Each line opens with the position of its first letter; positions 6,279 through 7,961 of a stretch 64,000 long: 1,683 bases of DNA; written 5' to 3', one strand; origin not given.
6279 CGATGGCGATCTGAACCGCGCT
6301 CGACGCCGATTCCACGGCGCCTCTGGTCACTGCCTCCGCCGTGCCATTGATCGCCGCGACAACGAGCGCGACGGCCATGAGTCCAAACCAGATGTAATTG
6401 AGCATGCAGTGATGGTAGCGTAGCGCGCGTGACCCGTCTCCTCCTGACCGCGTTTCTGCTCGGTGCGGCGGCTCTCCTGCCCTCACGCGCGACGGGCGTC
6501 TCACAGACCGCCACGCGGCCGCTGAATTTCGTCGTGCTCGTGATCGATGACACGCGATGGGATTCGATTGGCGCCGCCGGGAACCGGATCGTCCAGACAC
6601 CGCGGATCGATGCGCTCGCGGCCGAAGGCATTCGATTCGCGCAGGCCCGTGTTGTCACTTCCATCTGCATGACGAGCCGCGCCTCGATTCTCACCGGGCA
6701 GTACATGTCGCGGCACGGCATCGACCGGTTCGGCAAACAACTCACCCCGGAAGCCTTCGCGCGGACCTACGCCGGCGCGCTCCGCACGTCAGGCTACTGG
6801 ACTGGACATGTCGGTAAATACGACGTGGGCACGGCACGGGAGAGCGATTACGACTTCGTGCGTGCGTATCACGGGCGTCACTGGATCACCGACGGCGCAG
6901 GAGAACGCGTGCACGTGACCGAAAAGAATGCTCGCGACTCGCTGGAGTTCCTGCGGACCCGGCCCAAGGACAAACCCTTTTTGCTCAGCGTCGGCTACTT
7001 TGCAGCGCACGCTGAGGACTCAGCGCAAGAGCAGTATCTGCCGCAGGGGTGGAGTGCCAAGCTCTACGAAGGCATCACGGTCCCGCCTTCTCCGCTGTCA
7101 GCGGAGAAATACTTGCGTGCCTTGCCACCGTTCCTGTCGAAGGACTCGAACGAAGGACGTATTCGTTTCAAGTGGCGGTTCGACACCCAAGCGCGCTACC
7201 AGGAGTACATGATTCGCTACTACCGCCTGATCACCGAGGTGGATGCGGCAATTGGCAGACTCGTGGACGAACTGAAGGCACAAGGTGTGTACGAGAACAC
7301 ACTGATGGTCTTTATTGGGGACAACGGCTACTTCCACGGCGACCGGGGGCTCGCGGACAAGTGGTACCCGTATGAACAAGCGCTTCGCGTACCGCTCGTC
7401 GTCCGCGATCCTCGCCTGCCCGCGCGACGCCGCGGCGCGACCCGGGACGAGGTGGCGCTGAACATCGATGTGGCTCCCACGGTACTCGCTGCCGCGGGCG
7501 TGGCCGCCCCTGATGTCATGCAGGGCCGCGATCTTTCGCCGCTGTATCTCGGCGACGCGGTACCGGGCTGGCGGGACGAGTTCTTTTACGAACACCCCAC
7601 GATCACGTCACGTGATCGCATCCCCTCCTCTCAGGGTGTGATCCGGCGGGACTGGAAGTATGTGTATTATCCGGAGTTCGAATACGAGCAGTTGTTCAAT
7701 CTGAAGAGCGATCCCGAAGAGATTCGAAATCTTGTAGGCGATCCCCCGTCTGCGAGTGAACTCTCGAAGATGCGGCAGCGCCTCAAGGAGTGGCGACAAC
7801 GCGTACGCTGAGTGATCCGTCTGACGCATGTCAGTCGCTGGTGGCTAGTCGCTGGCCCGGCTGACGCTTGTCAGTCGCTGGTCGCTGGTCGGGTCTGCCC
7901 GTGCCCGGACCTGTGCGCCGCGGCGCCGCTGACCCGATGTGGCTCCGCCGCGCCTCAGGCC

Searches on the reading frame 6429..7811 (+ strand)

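Call 8: search_protein_families(library=pfam, proteins=[window:6429-7811:+], max_evalue=0.01)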
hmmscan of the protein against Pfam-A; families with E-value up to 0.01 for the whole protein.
window:6429-7811:+ (460 aa): 4 families
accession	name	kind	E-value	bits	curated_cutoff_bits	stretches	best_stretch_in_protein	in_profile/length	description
PF00884.28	Sulfatase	-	3.7e-41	141.8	25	1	33-358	2-301/301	Sulfatase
PF16347.10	SGSH_C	-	3.3e-28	99.2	29.3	1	304-457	1-153/154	N-sulphoglucosamine sulphohydrolase, C-terminal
PF01663.27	Phosphodiest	-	2e-12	47.8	23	2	35-98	2-62/342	Type I phosphodiesterase / nucleotide pyrophosphatase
PF07394.17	DUF1501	-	0.0085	15.7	27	0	266-298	266-298/390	Protein of unknown function (DUF1501)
